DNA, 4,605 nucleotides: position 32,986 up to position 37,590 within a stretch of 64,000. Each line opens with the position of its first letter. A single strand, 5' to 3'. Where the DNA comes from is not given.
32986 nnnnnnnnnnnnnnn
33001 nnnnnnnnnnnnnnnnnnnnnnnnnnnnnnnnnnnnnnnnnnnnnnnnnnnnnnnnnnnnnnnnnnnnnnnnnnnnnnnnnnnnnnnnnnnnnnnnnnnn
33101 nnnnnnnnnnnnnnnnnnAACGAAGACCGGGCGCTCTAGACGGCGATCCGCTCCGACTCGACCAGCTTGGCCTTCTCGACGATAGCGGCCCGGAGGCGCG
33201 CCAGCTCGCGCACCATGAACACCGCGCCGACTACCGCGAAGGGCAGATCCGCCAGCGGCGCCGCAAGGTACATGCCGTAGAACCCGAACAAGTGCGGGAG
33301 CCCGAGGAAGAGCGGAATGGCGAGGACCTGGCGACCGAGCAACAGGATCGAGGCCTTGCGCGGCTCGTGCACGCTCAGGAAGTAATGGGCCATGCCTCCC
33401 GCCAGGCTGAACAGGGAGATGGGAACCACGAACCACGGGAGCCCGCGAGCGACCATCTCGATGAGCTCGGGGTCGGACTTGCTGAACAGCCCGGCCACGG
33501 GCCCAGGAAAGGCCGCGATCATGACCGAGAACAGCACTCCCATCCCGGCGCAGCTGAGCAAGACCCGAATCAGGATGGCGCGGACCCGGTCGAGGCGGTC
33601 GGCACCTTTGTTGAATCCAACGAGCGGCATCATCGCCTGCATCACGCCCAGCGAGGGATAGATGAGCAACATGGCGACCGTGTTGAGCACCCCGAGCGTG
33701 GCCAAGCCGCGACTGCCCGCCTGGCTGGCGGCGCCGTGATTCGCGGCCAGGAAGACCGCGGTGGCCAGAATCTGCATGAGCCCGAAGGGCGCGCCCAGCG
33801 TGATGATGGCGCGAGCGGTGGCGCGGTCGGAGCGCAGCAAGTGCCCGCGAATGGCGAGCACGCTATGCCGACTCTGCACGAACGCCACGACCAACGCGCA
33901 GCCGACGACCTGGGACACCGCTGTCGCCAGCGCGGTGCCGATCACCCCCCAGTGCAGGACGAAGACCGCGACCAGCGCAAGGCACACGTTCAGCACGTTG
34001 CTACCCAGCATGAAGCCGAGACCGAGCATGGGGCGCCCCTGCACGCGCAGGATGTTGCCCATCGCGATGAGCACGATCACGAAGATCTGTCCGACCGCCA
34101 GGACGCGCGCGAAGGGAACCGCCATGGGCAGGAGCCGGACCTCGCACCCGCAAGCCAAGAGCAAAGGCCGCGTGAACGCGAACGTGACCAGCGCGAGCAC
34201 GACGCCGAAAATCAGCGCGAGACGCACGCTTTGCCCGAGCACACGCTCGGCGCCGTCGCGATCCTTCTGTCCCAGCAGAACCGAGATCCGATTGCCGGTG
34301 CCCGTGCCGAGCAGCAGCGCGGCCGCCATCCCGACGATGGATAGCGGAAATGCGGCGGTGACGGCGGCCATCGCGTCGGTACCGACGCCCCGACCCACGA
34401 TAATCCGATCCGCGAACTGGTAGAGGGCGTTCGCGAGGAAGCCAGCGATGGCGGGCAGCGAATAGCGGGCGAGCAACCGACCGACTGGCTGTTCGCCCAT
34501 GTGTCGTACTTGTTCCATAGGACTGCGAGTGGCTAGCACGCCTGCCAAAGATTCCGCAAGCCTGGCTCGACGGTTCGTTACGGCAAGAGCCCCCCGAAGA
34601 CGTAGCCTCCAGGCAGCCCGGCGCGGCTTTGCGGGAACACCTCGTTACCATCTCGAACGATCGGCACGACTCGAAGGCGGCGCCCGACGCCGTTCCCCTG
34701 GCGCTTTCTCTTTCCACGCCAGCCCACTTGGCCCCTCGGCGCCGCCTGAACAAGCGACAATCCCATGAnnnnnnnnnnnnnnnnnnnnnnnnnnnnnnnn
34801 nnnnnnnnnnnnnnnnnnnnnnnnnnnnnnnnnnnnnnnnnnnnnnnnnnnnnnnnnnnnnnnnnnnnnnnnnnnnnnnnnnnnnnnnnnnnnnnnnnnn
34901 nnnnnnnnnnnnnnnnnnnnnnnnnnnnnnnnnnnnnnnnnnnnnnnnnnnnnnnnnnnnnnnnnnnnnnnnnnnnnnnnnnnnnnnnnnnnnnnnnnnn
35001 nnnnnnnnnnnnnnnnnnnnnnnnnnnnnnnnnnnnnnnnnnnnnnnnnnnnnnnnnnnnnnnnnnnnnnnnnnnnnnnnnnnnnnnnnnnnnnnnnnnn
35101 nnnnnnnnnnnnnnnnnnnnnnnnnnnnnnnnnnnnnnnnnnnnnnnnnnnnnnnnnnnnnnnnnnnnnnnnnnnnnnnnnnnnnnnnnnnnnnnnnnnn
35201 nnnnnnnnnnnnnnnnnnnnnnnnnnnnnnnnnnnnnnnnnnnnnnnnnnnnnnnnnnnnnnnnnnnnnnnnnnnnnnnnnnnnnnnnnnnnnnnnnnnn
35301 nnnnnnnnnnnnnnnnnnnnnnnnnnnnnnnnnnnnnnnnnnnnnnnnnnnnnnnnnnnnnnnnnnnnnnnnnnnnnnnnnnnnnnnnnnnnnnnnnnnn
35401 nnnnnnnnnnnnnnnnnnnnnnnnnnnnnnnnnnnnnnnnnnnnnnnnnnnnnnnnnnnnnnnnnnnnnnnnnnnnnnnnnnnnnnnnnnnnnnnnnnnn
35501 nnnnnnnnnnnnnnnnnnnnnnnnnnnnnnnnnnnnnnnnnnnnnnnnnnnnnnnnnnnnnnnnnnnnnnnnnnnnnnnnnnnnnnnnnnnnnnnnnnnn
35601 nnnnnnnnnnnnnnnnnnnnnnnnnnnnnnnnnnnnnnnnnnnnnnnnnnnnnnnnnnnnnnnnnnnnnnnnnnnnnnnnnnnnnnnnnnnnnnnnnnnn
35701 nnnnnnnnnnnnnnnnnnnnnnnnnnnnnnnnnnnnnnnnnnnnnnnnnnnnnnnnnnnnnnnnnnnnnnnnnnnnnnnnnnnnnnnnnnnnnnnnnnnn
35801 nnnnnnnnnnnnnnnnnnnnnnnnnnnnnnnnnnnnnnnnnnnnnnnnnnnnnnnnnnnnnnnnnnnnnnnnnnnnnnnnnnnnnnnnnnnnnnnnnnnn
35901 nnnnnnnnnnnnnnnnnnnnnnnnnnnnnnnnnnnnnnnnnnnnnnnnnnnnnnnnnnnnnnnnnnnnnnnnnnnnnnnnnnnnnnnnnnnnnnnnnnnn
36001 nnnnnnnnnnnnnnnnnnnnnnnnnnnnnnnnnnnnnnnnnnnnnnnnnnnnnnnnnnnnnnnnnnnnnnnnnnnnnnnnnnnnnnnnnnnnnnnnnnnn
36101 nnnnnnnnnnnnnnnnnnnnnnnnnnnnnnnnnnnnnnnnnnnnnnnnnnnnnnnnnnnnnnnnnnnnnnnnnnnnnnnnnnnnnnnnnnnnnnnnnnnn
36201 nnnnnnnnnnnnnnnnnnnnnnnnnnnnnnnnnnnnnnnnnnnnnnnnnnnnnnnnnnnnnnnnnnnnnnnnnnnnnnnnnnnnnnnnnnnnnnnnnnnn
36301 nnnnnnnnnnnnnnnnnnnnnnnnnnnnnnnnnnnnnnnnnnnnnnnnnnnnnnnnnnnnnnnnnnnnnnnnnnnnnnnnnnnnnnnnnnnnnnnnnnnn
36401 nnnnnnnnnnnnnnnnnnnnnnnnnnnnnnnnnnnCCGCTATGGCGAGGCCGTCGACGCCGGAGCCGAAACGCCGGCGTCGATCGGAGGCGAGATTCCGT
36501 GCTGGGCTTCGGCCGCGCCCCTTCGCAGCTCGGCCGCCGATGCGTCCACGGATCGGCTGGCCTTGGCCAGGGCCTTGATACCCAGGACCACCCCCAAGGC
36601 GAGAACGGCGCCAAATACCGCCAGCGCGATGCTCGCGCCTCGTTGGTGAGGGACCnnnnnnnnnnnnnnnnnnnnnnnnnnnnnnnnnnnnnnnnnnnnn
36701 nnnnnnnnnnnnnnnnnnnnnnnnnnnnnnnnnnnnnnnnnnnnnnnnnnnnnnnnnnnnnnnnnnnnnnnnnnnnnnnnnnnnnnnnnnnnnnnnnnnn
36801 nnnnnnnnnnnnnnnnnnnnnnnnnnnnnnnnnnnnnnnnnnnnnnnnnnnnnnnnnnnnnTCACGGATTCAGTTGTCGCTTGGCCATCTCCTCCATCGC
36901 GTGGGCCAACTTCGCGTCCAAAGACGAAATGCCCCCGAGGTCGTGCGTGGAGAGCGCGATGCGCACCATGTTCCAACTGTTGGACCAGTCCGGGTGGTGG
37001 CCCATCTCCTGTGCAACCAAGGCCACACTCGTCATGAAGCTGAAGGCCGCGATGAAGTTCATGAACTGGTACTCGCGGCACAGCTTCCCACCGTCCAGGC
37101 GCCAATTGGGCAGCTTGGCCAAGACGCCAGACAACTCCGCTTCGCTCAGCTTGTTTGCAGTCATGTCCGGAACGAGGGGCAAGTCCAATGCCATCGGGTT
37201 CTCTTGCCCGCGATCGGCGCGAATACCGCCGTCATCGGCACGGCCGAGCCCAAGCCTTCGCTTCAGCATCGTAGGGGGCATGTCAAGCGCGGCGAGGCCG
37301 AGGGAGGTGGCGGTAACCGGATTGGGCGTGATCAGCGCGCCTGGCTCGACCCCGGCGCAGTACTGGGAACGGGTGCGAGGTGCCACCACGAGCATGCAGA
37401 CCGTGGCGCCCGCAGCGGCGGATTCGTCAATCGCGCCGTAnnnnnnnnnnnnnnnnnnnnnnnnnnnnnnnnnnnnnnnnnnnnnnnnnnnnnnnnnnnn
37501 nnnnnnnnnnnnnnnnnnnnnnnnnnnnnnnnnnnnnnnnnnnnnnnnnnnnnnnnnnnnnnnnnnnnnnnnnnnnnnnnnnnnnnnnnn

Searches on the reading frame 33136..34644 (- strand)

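Call 68: search_protein_families(library=pfam, proteins=[window:33136-34644:-], max_evalue=0.00001)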
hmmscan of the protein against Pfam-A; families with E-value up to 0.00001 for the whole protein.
window:33136-34644:- (502 aa): 1 family
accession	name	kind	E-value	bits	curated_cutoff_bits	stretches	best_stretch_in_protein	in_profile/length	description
PF01554.23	MatE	-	5.1e-36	124.2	24.9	2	64-224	1-160/161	MatE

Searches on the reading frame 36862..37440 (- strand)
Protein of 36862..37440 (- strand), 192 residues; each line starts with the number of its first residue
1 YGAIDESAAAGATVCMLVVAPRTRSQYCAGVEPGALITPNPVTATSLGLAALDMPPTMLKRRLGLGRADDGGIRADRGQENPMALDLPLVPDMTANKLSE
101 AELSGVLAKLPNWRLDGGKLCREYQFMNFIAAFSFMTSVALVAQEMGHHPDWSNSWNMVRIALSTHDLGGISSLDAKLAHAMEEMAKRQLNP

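Call 68: search_protein_families(library=pfam, proteins=[window:36862-37440:-], max_evalue=0.00001)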
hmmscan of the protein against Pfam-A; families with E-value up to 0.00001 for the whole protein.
window:36862-37440:- (192 aa): 1 family
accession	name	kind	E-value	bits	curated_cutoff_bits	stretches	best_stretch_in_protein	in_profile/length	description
PF01329.24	Pterin_4a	-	3.2e-30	104.5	26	1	97-184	2-90/91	Pterin 4 alpha carbinolamine dehydratase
